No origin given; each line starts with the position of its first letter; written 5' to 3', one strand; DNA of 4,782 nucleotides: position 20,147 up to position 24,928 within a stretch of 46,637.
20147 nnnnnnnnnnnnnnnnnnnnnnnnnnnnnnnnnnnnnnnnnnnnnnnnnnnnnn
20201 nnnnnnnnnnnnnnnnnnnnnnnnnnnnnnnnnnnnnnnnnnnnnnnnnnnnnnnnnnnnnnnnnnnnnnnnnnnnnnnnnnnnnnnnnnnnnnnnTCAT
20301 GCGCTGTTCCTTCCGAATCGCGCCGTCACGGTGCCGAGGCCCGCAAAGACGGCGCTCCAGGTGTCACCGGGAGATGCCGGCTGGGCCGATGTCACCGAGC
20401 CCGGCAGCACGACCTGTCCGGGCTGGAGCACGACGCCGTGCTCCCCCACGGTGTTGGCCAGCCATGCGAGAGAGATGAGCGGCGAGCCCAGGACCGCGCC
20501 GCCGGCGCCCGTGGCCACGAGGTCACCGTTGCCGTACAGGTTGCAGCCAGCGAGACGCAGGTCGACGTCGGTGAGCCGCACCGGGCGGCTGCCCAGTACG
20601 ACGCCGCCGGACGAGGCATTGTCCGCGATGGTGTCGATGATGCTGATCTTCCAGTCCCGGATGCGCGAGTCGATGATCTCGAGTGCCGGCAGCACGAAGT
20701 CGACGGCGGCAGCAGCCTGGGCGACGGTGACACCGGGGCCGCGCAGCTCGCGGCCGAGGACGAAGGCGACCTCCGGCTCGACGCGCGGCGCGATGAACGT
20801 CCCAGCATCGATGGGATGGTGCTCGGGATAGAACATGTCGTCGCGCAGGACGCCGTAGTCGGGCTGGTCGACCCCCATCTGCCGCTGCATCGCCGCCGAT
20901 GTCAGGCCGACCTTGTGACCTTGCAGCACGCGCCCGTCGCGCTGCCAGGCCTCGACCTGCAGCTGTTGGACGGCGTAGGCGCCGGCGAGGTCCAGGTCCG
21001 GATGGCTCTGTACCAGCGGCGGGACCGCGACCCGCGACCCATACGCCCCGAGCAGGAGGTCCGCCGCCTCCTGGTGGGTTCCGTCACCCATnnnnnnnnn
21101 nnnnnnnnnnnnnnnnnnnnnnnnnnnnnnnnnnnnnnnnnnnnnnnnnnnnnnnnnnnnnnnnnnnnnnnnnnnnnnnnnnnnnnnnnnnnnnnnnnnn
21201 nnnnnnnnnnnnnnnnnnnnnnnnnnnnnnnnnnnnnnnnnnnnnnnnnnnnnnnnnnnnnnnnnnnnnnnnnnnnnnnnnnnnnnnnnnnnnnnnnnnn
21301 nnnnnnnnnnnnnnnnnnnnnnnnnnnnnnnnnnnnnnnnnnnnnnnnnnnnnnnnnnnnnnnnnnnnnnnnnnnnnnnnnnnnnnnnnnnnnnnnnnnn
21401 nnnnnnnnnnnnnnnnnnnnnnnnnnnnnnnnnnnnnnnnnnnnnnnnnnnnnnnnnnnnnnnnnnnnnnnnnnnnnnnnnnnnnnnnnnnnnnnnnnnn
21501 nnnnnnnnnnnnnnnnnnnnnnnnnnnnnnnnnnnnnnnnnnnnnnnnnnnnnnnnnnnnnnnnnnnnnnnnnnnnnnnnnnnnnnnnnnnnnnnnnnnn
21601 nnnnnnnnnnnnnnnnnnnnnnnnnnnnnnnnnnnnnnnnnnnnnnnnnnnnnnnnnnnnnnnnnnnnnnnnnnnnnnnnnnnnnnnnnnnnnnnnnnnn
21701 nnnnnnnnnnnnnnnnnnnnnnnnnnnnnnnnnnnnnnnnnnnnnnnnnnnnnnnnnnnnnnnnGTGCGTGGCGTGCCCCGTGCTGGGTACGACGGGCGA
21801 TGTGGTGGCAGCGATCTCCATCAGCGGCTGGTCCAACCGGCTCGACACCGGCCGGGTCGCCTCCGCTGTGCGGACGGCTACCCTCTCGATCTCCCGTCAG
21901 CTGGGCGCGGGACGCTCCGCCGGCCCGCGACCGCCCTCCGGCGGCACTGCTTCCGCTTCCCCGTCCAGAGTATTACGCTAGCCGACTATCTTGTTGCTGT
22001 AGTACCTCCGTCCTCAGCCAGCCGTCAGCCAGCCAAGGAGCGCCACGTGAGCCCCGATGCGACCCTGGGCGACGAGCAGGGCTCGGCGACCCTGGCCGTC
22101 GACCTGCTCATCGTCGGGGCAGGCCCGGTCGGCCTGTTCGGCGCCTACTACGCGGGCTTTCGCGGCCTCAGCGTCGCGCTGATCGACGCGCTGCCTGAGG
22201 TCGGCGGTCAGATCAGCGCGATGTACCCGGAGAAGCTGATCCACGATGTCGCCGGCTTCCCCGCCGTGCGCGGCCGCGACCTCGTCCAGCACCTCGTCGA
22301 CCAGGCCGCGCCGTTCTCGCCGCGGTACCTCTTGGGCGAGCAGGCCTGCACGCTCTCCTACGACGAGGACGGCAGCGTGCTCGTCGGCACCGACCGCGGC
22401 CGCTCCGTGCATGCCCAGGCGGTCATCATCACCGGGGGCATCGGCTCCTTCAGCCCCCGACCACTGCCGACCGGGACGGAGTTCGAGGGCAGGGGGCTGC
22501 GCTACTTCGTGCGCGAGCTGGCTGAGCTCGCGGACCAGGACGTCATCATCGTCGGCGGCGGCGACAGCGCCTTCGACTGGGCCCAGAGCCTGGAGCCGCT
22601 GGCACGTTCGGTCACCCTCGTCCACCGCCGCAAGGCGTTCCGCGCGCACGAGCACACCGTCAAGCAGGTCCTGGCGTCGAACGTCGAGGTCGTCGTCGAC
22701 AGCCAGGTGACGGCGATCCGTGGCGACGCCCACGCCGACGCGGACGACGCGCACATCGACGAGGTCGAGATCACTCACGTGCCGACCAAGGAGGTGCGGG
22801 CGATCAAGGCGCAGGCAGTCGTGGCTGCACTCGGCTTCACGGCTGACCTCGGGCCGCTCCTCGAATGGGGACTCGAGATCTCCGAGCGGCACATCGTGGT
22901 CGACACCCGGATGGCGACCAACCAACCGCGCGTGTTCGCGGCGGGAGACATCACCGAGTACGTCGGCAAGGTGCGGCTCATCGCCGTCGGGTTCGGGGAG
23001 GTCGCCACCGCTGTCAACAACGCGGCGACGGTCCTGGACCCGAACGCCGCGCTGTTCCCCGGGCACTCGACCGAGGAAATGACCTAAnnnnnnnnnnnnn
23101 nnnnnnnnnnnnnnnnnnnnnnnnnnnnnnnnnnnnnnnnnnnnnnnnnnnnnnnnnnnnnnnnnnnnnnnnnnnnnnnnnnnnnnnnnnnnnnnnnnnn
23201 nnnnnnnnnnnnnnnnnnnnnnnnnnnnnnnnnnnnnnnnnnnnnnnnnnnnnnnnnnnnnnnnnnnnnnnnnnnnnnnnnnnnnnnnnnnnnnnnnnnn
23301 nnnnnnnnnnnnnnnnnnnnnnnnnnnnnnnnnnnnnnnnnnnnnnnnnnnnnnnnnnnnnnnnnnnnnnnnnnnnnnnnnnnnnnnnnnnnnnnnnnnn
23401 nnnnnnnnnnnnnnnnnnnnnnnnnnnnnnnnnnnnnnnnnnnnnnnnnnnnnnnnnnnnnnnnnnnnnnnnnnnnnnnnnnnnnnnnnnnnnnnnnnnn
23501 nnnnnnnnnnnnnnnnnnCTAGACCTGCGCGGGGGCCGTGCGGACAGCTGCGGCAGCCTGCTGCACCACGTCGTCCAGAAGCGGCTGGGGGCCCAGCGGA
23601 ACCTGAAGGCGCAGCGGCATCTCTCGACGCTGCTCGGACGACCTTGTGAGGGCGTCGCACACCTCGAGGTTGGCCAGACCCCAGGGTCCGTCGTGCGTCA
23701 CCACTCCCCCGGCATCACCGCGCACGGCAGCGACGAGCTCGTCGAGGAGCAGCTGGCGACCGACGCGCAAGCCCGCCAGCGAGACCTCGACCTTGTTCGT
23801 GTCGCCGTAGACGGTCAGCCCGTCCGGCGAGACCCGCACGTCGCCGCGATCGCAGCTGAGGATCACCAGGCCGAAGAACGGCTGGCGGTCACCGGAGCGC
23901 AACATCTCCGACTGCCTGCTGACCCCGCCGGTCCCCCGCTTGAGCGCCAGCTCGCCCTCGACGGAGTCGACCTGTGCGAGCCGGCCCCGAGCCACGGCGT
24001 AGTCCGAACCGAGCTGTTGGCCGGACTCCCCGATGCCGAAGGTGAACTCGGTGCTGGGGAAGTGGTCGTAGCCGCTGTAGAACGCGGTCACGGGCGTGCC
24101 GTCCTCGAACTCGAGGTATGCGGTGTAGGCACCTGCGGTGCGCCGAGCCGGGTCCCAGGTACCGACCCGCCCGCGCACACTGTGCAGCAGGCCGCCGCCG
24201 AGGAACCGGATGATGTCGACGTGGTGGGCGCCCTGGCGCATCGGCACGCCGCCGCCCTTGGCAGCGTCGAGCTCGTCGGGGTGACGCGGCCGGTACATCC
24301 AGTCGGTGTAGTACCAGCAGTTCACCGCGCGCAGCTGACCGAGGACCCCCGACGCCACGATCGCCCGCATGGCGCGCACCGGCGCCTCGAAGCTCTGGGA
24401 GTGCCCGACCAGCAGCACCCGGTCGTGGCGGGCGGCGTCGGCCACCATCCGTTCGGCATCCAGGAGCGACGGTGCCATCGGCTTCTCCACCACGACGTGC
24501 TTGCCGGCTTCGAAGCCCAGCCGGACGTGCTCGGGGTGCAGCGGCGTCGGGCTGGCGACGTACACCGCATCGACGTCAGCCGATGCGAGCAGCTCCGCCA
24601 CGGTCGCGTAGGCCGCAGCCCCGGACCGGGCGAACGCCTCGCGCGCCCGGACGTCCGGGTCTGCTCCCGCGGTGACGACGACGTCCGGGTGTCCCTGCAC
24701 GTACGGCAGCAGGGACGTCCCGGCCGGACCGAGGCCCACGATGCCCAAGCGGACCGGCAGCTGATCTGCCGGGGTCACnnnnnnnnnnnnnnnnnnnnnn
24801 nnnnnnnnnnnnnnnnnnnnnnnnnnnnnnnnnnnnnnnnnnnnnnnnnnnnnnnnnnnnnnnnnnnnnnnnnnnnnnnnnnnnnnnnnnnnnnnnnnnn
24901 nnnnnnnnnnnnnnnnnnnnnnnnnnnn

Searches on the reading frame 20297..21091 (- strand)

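Call 41: search_protein_families(library=pfam, proteins=[window:20297-21091:-], max_evalue=0.00001)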
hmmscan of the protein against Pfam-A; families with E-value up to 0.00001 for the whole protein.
window:20297-21091:- (264 aa): 1 family
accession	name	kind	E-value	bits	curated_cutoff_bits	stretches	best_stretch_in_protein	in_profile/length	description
PF01557.24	FAA_hydrolase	-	9.6e-11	42.2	23.9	1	76-258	31-212/214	Fumarylacetoacetate (FAA) hydrolase C-terminal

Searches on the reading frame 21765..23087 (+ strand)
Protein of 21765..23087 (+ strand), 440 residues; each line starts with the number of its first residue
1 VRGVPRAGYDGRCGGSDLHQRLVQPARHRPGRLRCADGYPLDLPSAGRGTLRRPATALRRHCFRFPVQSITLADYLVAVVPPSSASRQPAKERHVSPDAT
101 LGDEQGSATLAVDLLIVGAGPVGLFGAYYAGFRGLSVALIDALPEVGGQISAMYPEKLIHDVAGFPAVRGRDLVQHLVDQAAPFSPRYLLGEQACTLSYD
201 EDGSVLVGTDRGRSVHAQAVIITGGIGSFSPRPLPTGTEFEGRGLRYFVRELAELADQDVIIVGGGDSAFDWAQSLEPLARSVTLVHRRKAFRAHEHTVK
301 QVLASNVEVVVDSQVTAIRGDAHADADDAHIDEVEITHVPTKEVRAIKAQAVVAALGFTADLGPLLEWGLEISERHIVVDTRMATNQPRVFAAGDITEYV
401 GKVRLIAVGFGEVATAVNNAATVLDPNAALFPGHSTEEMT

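Call 41: search_protein_families(library=pfam, proteins=[window:21765-23087:+], max_evalue=0.00001)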
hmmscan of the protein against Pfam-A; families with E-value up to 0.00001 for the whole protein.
window:21765-23087:+ (440 aa): 5 families
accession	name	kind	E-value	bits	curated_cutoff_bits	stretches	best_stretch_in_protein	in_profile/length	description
PF07992.20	Pyr_redox_2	-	1.1e-29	104.3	26.1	1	113-407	2-278/291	Pyridine nucleotide-disulphide oxidoreductase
PF13738.12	Pyr_redox_3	-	7e-21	75.2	30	1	201-394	110-305/305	Pyridine nucleotide-disulphide oxidoreductase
PF00070.33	Pyr_redox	-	1.9e-12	48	22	1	260-323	2-71/82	Pyridine nucleotide-disulphide oxidoreductase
PF03486.20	HI0933_like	-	2.2e-08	34.3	50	0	113-150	2-39/244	HI0933-like protein Rossmann domain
PF12831.13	FAD_oxidored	-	7.4e-07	29.2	27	0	113-175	1-66/416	FAD dependent oxidoreductase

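Call 85: search_protein_families(library=ncbifam, proteins=[window:21765-23087:+], max_evalue=1e-8)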
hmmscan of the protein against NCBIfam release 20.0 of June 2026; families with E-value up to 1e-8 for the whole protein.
window:21765-23087:+ (440 aa): 20 families
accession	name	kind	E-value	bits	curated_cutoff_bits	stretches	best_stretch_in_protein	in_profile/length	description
TIGR01292.1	TRX_reduct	equivalog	3.6e-40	137.6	343.45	1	113-416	2-294/300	thioredoxin-disulfide reductase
TIGR03140.1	AhpF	equivalog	2.9e-27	95.4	502.9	1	105-415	206-505/515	alkyl hydroperoxide reductase subunit F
TIGR03143.1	AhpF_homolog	hypoth_equivalog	3.7e-20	72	687.65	1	113-413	6-299/555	putative alkyl hydroperoxide reductase F subunit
NF009410.0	PRK12771.1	subfamily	3.2e-18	65.6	516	1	253-416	264-439/566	NAD(P)-binding protein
TIGR04018.1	Bthiol_YpdA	hypoth_equivalog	1e-17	63.9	339.9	1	213-398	110-290/316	YpdA family putative bacillithiol disulfide reductase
TIGR01350.1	lipoamide_DH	equivalog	2.2e-15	56.3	408.8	1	202-419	116-328/461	dihydrolipoyl dehydrogenase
NF007614.0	PRK10262.1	equivalog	3.3e-15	56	644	1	112-415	7-307/321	thioredoxin-disulfide reductase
NF004943.0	PRK06292.2-1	equivalog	4.9e-15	55.2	432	1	204-397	117-308/456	dihydrolipoyl dehydrogenase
NF009409.0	PRK12770.1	subfamily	4.1e-14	52.4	343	1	252-398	168-327/360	putative glutamate synthase subunit beta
NF003585.0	PRK05249.1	equivalog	1.4e-12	47.1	465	0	252-397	172-313/464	Si-specific NAD(P)(+) transhydrogenase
TIGR02053.1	MerA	equivalog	1.9e-12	47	454.45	1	257-415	167-325/465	mercury(II) reductase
NF040505.1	ArsO_flavin_mono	equivalog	6.3e-12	45.6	425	0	112-287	1-190/346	ArsO family NAD(P)H-dependent flavin-containing monooxygenase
NF004991.0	PRK06370.1-3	subfamily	7.8e-11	41.2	620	0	236-397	182-342/509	FAD-containing oxidoreductase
NF005883.0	PRK07845.1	equivalog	9.2e-11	41.4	479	1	204-400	125-317/466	NAD(P)H-quinone dehydrogenase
NF004776.0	PRK06116.1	equivalog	4.5e-10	39.1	480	0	212-400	127-308/450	glutathione-disulfide reductase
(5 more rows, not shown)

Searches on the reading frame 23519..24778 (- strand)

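Call 41: search_protein_families(library=pfam, proteins=[window:23519-24778:-], max_evalue=0.00001)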
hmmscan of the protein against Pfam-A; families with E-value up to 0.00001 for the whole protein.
window:23519-24778:- (419 aa): 3 families
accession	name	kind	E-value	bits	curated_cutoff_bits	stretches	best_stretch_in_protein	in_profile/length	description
PF01408.29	GFO_IDH_MocA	-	1.2e-24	87.7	24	1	10-126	2-120/120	Oxidoreductase family, NAD-binding Rossmann fold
PF22725.1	GFO_IDH_MocA_C3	-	4e-18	66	27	1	134-241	1-109/124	GFO/IDH/MocA C-terminal domain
PF02894.22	GFO_IDH_MocA_C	-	6.6e-08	33.1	22.9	0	141-232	4-99/218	Oxidoreductase family, C-terminal alpha/beta domain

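Call 85: search_protein_families(library=ncbifam, proteins=[window:23519-24778:-], max_evalue=1e-8)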
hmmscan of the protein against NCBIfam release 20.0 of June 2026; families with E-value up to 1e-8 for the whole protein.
window:23519-24778:- (419 aa): 6 families
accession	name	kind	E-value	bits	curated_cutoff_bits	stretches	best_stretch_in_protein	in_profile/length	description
TIGR04380.1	myo_inos_iolG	equivalog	1.1e-23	83.6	355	1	9-201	2-192/330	inositol 2-dehydrogenase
NF040723.1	UDP-GlcNAcDh_Arch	equivalog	1.4e-19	70.7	450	1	9-203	1-186/302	UDP-N-acetylglucosamine 3-dehydrogenase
NF041392.1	XylDh_Gfo6_Halo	equivalog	3.3e-16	59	350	1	8-153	16-167/350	D-xylose 1-dehydrogenase Gfo6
NF052479.1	LevoglcsnDh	equivalog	2.9e-14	52.6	650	1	44-214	48-221/386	levoglucosan dehydrogenase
NF008607.0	PRK11579.1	subfamily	3.6e-14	52.5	330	1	9-224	5-218/346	oxidoreductase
NF052679.1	InsChiInosDhIolG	equivalog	5.1e-12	45.5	540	1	45-154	41-153/343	bifunctional inositol 2-dehydrogenase/D-chiro-inositol 1-dehydrogenase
